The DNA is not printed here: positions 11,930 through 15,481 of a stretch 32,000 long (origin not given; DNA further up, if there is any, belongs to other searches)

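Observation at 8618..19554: Composite QmoC-like / HdrA / NuoEF / Mvh [NiFe]-hydrogenase operon: possibly a membrane-linked, NAD(H)-coupled, flavin-bifurcating hydrogenase of undescribed composition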

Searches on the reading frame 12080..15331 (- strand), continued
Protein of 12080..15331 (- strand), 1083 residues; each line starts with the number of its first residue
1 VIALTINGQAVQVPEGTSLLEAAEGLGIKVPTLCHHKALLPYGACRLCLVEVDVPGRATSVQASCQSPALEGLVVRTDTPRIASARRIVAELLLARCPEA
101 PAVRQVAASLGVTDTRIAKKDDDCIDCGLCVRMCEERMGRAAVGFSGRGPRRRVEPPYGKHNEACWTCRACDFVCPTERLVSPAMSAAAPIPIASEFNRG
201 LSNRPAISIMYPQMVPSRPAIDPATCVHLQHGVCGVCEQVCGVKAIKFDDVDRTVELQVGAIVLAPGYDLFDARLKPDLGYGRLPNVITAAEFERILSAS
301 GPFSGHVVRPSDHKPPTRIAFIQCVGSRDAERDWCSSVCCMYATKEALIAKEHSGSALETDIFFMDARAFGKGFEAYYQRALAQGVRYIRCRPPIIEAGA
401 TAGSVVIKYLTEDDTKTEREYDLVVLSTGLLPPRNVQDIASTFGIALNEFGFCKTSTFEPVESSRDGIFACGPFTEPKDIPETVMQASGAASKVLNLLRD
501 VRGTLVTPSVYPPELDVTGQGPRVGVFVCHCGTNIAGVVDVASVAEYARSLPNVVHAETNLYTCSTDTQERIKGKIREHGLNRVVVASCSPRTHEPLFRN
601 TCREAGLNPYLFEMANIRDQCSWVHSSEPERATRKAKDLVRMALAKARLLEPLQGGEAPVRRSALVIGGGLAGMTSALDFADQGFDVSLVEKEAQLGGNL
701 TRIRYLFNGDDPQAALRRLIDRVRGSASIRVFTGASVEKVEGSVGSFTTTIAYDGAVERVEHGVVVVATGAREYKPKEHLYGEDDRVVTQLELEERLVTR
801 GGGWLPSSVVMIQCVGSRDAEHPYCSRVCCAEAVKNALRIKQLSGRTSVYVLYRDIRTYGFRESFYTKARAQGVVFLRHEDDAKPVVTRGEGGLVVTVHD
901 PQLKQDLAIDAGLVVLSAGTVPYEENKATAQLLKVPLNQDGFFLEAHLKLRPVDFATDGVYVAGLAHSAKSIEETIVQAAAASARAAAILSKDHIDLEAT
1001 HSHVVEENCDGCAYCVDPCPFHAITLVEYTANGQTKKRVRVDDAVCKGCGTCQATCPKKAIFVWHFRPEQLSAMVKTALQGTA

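Call 32: search_solved_structures(query=window:12080-15331:-, max_evalue=1e-100, show_alignments=1)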
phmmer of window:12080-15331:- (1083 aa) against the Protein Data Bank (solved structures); distinct sequences matched with E-value up to 1e-100: 5.
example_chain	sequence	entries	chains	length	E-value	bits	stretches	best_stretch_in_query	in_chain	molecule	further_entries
5odc_A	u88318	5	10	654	1.1e-164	553.1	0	521-751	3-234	Heterodisulfide reductase, subunit A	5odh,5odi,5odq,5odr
8rvu_a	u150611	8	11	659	1.8e-155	522.6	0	518-751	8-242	H(2):CoB-CoM heterodisulfide,ferredoxin reductase subunit A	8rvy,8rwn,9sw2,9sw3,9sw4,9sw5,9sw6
8rvv_A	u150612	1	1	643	2.5e-154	518.8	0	522-751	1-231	H(2):CoB-CoM heterodisulfide,ferredoxin reductase subunit A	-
9sfi_A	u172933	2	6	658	1.7e-139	469.7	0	184-396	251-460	CoB--CoM heterodisulfide reductase iron-sulfur subunit A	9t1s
7bkb_A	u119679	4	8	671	1.5e-135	456.6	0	521-752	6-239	CoB--CoM heterodisulfide reductase iron-sulfur subunit A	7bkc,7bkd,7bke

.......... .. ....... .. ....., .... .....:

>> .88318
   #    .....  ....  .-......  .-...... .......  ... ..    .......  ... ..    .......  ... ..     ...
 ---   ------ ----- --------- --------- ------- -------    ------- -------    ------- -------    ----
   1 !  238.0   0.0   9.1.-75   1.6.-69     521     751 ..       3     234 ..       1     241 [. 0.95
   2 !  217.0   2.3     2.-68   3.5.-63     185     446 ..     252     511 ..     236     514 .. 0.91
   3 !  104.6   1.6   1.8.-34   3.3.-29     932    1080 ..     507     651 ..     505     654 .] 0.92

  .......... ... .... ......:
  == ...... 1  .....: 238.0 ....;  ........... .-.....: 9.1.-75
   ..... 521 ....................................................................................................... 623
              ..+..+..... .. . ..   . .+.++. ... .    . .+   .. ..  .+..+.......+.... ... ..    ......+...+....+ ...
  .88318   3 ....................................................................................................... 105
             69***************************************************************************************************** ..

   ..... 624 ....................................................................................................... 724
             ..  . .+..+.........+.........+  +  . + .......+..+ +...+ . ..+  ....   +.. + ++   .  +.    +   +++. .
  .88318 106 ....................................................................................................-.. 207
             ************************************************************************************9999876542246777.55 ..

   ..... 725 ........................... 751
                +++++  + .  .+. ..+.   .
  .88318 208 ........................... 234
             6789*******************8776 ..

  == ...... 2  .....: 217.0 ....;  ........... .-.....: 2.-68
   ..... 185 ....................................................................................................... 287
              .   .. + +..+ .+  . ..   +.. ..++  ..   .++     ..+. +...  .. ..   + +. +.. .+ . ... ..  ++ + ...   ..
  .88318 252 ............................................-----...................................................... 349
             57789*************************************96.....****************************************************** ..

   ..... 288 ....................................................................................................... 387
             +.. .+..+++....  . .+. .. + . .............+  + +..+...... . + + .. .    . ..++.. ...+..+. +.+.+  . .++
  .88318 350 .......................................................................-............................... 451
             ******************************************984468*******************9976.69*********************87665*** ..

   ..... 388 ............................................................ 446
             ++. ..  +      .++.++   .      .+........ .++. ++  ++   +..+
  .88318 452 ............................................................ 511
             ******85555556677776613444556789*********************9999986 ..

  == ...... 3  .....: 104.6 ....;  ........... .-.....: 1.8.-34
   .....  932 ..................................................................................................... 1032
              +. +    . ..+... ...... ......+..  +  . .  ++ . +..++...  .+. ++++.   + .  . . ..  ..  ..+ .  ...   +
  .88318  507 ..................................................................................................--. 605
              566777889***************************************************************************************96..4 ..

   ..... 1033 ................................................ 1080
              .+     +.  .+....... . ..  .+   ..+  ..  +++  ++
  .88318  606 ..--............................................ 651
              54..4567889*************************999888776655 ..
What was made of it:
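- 13787..14779 (-): g4 residues 185-515: remainder of HdrA unit 1. It carries the second Cys motif of the inserted-ferredoxin domain (C226/234/237/241) and the FAD domain with the CVGSRD...CSSVCC cluster. It has no N-terminal domain and no C-terminal ferredoxin domain. PDB: residues 185-446 align to HdrA 252-511 (call 32).
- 12083..13786 (-): g4 residues 516-1083: HdrA unit 2. It has the N-terminal cluster domain, the FAD domain (GGGLAG; CVGSRD...CSRVCC) and the C-terminal 2x[4Fe-4S] ferredoxin domain. It lacks the Cys197 motif and the inserted-ferredoxin domain. The NDCSIC motif is replaced by NGDDPQ (call 32).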

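Call 51: search_protein_families(library=pfam, proteins=[L002:4188-7238:+, L002:7603-8514:+, L002:8806-9576:+, L034:7512-8456:+, L034:8799-9527:+, L034:336-2039:+, L034:2537-3898:+], max_evalue=0.00001)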
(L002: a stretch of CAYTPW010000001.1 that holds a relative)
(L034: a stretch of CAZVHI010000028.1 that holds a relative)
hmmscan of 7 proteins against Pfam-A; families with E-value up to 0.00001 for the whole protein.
L002:4188-7238:+ (1016 aa): 10 families
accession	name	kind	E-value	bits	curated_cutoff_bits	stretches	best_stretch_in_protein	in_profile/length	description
PF01512.22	Complex1_51K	-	5.3e-47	159.9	31.2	1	158-329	1-149/150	Nuo51 FMN-binding domain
PF10589.14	NADH_4Fe-4S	-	4.4e-31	107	23.5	1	440-524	1-85/85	NADH-ubiquinone oxidoreductase-F iron-sulfur binding region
PF07992.20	Pyr_redox_2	-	4e-30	105.7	26.1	1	634-929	2-291/291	Pyridine nucleotide-disulphide oxidoreductase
PF14691.11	Fer4_20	-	1.3e-25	89.9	25.8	1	531-620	20-112/113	Dihydroprymidine dehydrogenase domain II, 4Fe-4S cluster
PF13738.12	Pyr_redox_3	-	3.7e-15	56.4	30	1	723-913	130-305/305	Pyridine nucleotide-disulphide oxidoreductase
PF00070.33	Pyr_redox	-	2.2e-12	47.8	22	1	764-836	1-78/82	Pyridine nucleotide-disulphide oxidoreductase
PF13450.12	NAD_binding_8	-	1.6e-09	38.3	21.9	1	637-670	1-34/68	NAD(P)-binding Rossmann-like domain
PF01946.23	Thi4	-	5.8e-08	32.7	26.2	1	627-674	12-60/235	Thi4 family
PF10531.15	SLBB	-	2.1e-07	31.1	27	1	353-402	2-54/55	SLBB domain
PF12831.13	FAD_oxidored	-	6.8e-06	26.1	27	0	635-674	2-41/416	FAD dependent oxidoreductase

L002:7603-8514:+ (303 aa): 2 families
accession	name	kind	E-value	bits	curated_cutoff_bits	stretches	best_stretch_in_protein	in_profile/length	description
PF00571.33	CBS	-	3.9e-25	88.4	24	2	19-72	1-55/57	CBS domain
PF02518.31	HATPase_c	-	8.8e-08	33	26.4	1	215-300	15-106/111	Histidine kinase-, DNA gyrase B-, and HSP90-like ATPase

L002:8806-9576:+ (256 aa): 1 family
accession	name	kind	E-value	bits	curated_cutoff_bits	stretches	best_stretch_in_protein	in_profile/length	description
PF02811.25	PHP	-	6.7e-09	36.7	26.4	1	24-126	1-98/164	PHP domain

L034:7512-8456:+ (314 aa): 3 families
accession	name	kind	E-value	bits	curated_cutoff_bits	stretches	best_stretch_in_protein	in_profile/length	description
PF00571.33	CBS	-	7.7e-28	97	24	2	19-73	1-56/57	CBS domain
PF13581.12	HATPase_c_2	-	1e-10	42.2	27.4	1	188-300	14-126/127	Histidine kinase-like ATPase domain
PF02518.31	HATPase_c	-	1.5e-09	38.7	26.4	1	215-301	15-107/111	Histidine kinase-, DNA gyrase B-, and HSP90-like ATPase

L034:8799-9527:+ (242 aa): 2 families
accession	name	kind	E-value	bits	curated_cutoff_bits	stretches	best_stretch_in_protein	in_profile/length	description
PF02811.25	PHP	-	5.8e-08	33.7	26.4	1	7-91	1-88/164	PHP domain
PF13263.12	PHP_C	-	4.1e-07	29.9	21.3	1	195-231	15-51/56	PHP-associated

L034:336-2039:+ (567 aa): 6 families
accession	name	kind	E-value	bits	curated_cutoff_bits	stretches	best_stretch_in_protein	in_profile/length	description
PF01370.27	Epimerase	-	3.4e-24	86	20.9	1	8-236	1-233/240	NAD dependent epimerase/dehydratase family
PF07993.18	NAD_binding_4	-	2.1e-12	47.2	20.1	1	76-179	89-209/258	Male sterility protein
PF16363.11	GDP_Man_Dehyd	-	3.2e-11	43.7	27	1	9-166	1-170/332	GDP-mannose 4,6 dehydratase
PF01073.25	3Beta_HSD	-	6.5e-11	42.2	22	1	9-159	1-156/280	3-beta hydroxysteroid dehydrogenase/isomerase family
PF13460.12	NAD_binding_10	-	7.1e-08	33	27.2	1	12-162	1-133/184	NAD(P)H-binding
PF04321.23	RmlD_sub_bind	-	2e-07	30.8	27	1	7-252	2-222/287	RmlD substrate binding domain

L034:2537-3898:+ (453 aa): 1 family
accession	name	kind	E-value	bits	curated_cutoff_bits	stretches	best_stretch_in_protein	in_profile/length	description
PF02754.22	CCG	-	1.8e-23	82.9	20.6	2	163-245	1-84/85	Cysteine-rich domain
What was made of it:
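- In L034 a CCG/HdrD-like gene occupies its place (call 51), which fits g1 standing in for HdrBC on the high-potential arm. In L034 it is replaced by a CCG/HdrD-like protein, that is, by another high-potential-arm module (call 51).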
